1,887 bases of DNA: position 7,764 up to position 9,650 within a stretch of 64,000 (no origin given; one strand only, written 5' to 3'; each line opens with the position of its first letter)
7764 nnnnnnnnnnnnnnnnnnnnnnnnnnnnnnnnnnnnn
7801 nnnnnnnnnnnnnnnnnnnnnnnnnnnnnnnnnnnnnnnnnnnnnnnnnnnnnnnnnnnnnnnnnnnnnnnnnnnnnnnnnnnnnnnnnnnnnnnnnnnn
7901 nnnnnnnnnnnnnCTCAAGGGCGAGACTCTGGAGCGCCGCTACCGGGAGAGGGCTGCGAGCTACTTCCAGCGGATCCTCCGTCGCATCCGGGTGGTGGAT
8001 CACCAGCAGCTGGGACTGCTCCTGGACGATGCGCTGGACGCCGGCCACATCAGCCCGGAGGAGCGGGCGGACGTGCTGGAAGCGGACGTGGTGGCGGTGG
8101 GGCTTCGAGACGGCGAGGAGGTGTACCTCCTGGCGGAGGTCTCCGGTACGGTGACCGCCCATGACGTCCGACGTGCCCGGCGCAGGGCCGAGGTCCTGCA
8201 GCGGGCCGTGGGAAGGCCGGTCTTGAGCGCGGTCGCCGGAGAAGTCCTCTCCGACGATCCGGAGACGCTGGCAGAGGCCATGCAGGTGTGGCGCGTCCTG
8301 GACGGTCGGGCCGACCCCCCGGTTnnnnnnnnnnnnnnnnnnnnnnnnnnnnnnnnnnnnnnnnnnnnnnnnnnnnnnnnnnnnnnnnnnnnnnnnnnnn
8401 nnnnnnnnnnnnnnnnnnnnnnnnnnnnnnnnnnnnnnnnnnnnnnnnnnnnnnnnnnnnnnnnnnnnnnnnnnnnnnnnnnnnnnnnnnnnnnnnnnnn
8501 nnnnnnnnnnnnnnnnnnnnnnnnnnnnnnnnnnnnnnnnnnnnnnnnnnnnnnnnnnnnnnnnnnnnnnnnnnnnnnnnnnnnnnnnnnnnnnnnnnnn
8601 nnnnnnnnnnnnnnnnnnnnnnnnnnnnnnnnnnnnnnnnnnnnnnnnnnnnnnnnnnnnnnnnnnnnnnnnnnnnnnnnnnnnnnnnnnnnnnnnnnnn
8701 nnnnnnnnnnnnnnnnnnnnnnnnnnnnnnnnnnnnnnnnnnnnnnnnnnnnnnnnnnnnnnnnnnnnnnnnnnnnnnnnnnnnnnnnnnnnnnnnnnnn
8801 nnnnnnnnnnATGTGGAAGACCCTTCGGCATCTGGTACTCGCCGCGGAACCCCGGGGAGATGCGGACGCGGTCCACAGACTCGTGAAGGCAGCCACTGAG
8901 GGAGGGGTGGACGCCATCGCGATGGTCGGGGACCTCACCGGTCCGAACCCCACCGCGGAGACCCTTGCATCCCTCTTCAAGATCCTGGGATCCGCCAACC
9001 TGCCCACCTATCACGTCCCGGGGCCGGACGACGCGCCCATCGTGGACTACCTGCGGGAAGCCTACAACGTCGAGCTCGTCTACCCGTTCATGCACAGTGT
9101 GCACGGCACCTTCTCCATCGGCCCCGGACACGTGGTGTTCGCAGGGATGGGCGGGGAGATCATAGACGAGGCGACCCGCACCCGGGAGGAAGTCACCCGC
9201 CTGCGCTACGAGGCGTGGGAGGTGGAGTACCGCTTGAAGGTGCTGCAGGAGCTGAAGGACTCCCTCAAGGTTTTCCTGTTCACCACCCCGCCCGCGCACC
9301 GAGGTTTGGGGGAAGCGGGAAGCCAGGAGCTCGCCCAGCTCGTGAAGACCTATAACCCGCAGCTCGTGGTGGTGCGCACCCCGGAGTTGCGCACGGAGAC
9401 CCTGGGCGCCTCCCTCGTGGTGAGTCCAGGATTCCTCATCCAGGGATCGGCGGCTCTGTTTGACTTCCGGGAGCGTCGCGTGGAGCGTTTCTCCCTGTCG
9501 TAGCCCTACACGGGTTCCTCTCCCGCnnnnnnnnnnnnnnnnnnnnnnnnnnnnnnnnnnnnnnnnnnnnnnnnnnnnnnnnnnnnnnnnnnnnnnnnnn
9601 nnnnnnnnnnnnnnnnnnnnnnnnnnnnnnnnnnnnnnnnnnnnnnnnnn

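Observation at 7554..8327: Repeat-containing coiled-coil protein with a C-terminal endonuclease-like block, next to tRNA-Thr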

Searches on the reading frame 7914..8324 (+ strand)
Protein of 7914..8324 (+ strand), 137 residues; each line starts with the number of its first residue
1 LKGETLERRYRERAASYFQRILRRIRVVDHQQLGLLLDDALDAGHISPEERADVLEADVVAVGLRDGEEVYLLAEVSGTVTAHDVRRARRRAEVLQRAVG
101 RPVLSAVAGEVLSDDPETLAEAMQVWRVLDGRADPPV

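Call 8: search_protein_families(library=padloc, proteins=[window:7914-8324:+], max_evalue=10)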
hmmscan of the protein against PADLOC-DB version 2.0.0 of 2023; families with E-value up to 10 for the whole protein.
window:7914-8324:+ (137 aa): 2 families
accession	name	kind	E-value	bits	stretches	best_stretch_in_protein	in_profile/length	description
PDLC02231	AbiEi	-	0.0031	15.3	1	28-110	159-238/280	AbiEi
PDLC02888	DpdH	-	0.0032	14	1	18-108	310-398/622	DpdH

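Call 9: search_solved_structures(query=window:7914-8324:+, max_evalue=10)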
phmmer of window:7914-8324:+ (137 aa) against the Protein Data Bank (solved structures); distinct sequences matched with E-value up to 10: 4.
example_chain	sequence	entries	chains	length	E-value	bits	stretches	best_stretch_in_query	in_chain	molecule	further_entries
3t2b_A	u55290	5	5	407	0.12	15.8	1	32-123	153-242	Fructose-1,6-bisphosphate aldolase/phosphatase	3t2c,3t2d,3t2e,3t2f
3t2g_A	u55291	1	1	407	0.12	15.7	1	32-123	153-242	Fructose-1,6-bisphosphate aldolase/phosphatase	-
8yz7_A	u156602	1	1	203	0.17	15.2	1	71-120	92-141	Transcriptional regulator, FNR/CRP family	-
7a1d_A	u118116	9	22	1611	0.37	14.2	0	29-58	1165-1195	NAD-specific glutamate dehydrogenase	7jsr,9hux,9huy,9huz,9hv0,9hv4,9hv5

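Call 10: search_protein_families(library=pfam, proteins=[window:7914-8324:+], max_evalue=10)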
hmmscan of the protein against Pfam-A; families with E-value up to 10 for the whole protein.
window:7914-8324:+ (137 aa): 2 families
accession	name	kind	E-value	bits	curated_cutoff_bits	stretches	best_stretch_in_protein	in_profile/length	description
PF07698.17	7TM-7TMR_HD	-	0.083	13.3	29.4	1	66-104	99-137/190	7TM receptor with intracellular HD hydrolase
PF02006.22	PPS_PS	-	0.11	12.5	26.4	1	52-92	83-123/176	Phosphopantothenate/pantothenate synthetase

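Call 21: search_solved_structures(query=A2, max_evalue=10, show_alignments=3)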
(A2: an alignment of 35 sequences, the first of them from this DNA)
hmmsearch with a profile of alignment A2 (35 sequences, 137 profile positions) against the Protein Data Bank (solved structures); distinct sequences matched with E-value up to 10: 1.
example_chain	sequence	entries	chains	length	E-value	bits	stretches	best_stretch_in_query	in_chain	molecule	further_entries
3ejb_B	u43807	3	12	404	0.28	14.5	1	11-51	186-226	Biotin biosynthesis cytochrome P450-like enzyme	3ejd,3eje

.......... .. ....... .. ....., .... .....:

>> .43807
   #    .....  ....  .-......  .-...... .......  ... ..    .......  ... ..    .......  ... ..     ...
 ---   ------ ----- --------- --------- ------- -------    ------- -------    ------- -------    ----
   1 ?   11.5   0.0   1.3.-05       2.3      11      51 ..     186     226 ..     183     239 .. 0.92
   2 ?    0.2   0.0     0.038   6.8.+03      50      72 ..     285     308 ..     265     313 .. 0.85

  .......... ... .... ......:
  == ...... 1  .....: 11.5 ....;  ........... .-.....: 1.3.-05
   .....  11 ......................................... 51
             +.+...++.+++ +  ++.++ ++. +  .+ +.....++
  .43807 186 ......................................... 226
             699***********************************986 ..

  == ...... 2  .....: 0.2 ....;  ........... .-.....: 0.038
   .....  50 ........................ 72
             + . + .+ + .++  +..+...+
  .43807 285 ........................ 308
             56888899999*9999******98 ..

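Call 32: search_protein_representatives(alignment_id=A2)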
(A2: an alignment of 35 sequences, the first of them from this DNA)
Query: 35 sequences, 137 profile positions. Proteins with E-value up to 0.001 (for the whole library): 3667; up to 1e-10: 2202; up to 1e-30: 395. The best 150 are listed.
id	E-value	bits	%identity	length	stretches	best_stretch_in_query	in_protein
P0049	1.7e-52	193.3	-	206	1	1-135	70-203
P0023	2.3e-51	189.7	-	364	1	1-135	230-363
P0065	6.3e-51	188.2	-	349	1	1-136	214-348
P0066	1.1e-50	187.5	-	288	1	1-136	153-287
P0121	4.8e-50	185.4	-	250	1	1-136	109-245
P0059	5.3e-50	185.2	-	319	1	1-134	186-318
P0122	9.5e-50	184.4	-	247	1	1-136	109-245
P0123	1.7e-48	180.3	-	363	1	3-135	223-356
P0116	1.3e-47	177.5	-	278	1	1-132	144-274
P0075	2.0e-47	176.9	-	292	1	1-135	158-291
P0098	1.2e-46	174.3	-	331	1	1-136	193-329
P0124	1.4e-46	174.2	-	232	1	1-136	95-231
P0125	1.6e-46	174.0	-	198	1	1-135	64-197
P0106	1.8e-46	173.8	-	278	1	1-135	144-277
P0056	4.0e-46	172.7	-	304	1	1-136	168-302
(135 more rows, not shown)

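Call 35: find_related_loci(query=A3, collection=genome_contigs, flank=6000)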
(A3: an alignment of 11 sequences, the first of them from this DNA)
Query A3 (135 aa) in genome_contigs; peptide patterns used: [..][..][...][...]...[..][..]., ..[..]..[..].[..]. (x = any residue, [..] = any of these).
159 stretches matched a pattern; 26 encode a relative of the query (tblastn E <= 1e-3); 26 distinct loci.
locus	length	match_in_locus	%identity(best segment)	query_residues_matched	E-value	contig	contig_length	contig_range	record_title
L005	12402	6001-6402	80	1-134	2e-66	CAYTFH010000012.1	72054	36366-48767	MAG TPA_asm: uncultured bacterium isolate binchicken_co30_114 genome assembly, contig: NODE_409_length_72054_cov_105.257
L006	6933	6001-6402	79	1-134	3e-59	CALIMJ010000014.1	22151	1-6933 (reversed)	MAG: uncultured bacterium isolate S1_Bin_METABAT__12_1 genome assembly, contig: c_000001397175, whole genome shotgun seq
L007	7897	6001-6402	71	1-134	8e-59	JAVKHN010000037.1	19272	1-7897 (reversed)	MAG: Candidatus Sysuimicrobium calidum isolate HHBFW-2_201803_bins_120 HHBFW-2_201803_bins_120_scaffold_37, whole genome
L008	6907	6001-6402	80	1-134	4e-55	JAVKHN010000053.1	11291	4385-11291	MAG: Candidatus Sysuimicrobium calidum isolate HHBFW-2_201803_bins_120 HHBFW-2_201803_bins_120_scaffold_53, whole genome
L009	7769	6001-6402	75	1-134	2e-51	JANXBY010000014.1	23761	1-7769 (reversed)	MAG: Armatimonadota bacterium isolate SKYB51 k141_181159, whole genome shotgun sequence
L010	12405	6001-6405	69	1-134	1e-49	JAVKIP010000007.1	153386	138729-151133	MAG: Candidatus Fervidifonticultor secundus isolate JZ-2_201808_bins_221 JZ-2_201808_bins_221_scaffold_7, whole genome s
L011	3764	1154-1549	67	4-134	4e-38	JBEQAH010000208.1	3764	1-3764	MAG: bacterium isolate 03V1_S199.semibin_refined.081 NODE_15403_length_3764_cov_1.603794, whole genome shotgun sequence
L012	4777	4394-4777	57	1-128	7e-38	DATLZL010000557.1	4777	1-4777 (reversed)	MAG TPA_asm: Candidatus Binatia bacterium isolate SMAG_U13297 k141_196767, whole genome shotgun sequence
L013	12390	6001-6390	55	1-130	3e-36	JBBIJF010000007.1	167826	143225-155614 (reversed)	MAG: Acidobacteriota bacterium isolate SLF170214_bin_156 NODE_35_length_167826_cov_14.8389, whole genome shotgun sequenc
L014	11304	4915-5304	55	1-130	1e-35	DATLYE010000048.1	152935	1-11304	MAG TPA_asm: Bryobacteraceae bacterium isolate SMAG_U13264 k141_137634, whole genome shotgun sequence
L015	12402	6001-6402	53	1-134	7e-33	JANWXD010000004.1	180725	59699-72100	MAG: Bryobacteraceae bacterium isolate SKYG38 NODE_4_length_180725_cov_7.119293, whole genome shotgun sequence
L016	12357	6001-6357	54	12-130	7e-30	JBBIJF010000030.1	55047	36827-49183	MAG: Acidobacteriota bacterium isolate SLF170214_bin_156 NODE_227_length_55047_cov_13.0324, whole genome shotgun sequenc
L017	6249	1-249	75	52-134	5e-29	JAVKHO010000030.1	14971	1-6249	MAG: Candidatus Tepidifontimicrobium thermophilum isolate HHBFW-2_201803_bins_14 HHBFW-2_201803_bins_14_scaffold_30, who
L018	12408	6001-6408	45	1-135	1e-28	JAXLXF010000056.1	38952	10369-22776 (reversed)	MAG: Chloroflexota bacterium isolate STL-CHL42 C2.81.fa-56, whole genome shotgun sequence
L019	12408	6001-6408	40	1-134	9e-27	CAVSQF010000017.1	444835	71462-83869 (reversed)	MAG: uncultured delta proteobacterium isolate MFD01476.bin.1.163 genome assembly, contig: contig_22267, whole genome sho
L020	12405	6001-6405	43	1-134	2e-25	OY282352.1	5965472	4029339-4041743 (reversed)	MAG: uncultured Latescibacteria bacterium genome assembly, chromosome: 1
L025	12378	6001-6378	43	5-129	5e-23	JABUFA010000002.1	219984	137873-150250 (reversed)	MAG: Chthonomonadia bacterium isolate Ch118 NODE_114_length_219984_cov_31.1253_ID_8686811, whole genome shotgun sequence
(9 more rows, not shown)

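Call 43: search_dna_similar(query=window:7914-8324:+, collection=plasmids, mode=protein, max_evalue=0.001, max_rows=30)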
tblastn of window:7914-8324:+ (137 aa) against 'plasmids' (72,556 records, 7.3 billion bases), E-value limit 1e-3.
No match.

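Call 44: search_dna_similar(query=window:7914-8324:+, collection=phages, mode=protein, max_evalue=0.001, max_rows=20)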
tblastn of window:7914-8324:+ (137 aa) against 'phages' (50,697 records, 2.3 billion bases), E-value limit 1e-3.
No match.

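Call 67: search_protein_families(library=phrogs, proteins=[window:7914-8324:+], max_evalue=1)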
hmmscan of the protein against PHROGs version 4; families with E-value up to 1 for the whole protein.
window:7914-8324:+ (137 aa): 1 family
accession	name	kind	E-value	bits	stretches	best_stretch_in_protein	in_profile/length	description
phrog_36541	-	unknown function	0.28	12.4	1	55-75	2-22/62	-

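Call 77: search_protein_families(library=pfam, max_evalue=0.001, proteins=[L006:4284-5312:+, L020:7470-8594:-, L025:6458-7429:-, L011:576-1040:+, L018:4488-5369:+, L008:2505-3320:-])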
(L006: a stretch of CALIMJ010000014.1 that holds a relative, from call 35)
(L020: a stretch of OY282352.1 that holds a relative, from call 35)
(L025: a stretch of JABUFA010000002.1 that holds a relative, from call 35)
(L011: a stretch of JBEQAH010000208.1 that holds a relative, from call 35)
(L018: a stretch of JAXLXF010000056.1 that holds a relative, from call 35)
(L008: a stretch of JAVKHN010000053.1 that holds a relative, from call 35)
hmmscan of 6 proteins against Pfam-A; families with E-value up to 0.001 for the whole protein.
L006:4284-5312:+ (343 aa): 3 families
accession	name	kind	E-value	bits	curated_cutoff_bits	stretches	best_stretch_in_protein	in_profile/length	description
PF01408.29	GFO_IDH_MocA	-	4.3e-32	111.8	24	1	39-155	1-120/120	Oxidoreductase family, NAD-binding Rossmann fold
PF22725.1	GFO_IDH_MocA_C3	-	2.5e-13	50.6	27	1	188-268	39-123/124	GFO/IDH/MocA C-terminal domain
PF02894.22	GFO_IDH_MocA_C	-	1.3e-12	48.4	22.9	1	188-331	36-207/218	Oxidoreductase family, C-terminal alpha/beta domain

L020:7470-8594:- (375 aa): 5 families
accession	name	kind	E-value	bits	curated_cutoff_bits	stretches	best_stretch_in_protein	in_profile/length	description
PF01408.29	GFO_IDH_MocA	-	5.2e-34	118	24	1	30-149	1-120/120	Oxidoreductase family, NAD-binding Rossmann fold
PF02894.22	GFO_IDH_MocA_C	-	1.5e-24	87.5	22.9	1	161-373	1-217/218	Oxidoreductase family, C-terminal alpha/beta domain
PF22725.1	GFO_IDH_MocA_C3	-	8.5e-23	81.1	27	1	158-295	2-122/124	GFO/IDH/MocA C-terminal domain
PF03447.22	NAD_binding_3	-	1.8e-05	25.9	24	1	36-146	1-114/116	Homoserine dehydrogenase, NAD binding domain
PF03435.24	Sacchrp_dh_NADP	-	5.2e-05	24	25.1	1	32-142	1-122/129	Saccharopine dehydrogenase NADP binding domain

L025:6458-7429:- (324 aa): 4 families
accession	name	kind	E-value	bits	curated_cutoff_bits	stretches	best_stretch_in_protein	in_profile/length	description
PF01408.29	GFO_IDH_MocA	-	3.4e-28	99.2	24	1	4-122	1-120/120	Oxidoreductase family, NAD-binding Rossmann fold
PF22725.1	GFO_IDH_MocA_C3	-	2e-13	50.8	27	1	132-240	3-114/124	GFO/IDH/MocA C-terminal domain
PF02894.22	GFO_IDH_MocA_C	-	5.2e-09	36.7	22.9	1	141-227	11-100/218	Oxidoreductase family, C-terminal alpha/beta domain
PF08635.15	ox_reductase_C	-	2.5e-06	27.6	22.5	1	156-196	37-75/142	Putative oxidoreductase C terminal domain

L011:576-1040:+ (155 aa): 1 family
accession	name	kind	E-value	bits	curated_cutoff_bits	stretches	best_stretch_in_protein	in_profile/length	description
PF05685.18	Uma2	-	1.5e-29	103.1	27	1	1-147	17-166/172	Putative restriction endonuclease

L018:4488-5369:+ (294 aa): 1 family
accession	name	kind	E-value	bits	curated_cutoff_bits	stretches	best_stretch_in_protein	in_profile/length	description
PF05685.18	Uma2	-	1.1e-37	129.7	27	1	117-286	3-171/172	Putative restriction endonuclease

L008:2505-3320:- (272 aa): 1 family
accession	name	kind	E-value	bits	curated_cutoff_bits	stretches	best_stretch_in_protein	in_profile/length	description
PF01797.21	Y1_Tnp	-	9.7e-14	52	23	1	87-195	7-120/121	Transposase IS200 like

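Call 94: predict_structure(alignment_id=A2)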
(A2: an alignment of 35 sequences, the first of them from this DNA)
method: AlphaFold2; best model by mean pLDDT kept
length: 135 residues; sequences in the alignment: 35
mean_pLDDT: 95.6   pTM: 0.88
mean pLDDT of the five models: 95.6, 95.5, 94.6, 94.5, 94.4
residues with pLDDT >= 90: 120; 70-90: 14; 50-70: 1; < 50: 0
segments of 3 or more residues with pLDDT < 50: none
pLDDT, mean of each block of 10 residues (from residue 1): 81 91 95 98 98 98 97 98 98 98 97 98 96 96
secondary structure, 60 per line:
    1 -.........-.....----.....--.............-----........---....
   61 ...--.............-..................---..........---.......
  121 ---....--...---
elements in order: H2-10 H12-16 E21-25 H28-40 H46-53 E57-63 E66-78 H80-97 E101-110 H114-120 E124-127 E130-132

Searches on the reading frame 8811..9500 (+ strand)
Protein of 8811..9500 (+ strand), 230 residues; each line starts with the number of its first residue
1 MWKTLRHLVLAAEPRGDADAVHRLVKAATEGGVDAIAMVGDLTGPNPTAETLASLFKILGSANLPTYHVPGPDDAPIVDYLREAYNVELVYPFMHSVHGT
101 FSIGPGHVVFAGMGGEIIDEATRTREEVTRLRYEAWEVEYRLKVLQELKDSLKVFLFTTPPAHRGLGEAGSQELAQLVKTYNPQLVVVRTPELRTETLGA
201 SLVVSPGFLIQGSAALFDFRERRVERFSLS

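Call 53: find_related_loci(query=window:8811-9500:+, collection=metagenome_contigs, flank=5000)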
Query window:8811-9500:+ (230 aa) in metagenome_contigs; peptide patterns used: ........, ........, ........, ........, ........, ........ (x = any residue, [..] = any of these).
216 stretches matched a pattern; 4 encode a relative of the query (tblastn E <= 1e-3); 4 distinct loci.
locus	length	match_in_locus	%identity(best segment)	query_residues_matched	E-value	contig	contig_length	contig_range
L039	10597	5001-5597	91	32-230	9e-123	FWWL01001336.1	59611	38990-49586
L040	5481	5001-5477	81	1-159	2e-86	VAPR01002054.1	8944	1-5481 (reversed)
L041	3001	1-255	88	145-229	3e-45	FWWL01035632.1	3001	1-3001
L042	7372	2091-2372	91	50-230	1e-27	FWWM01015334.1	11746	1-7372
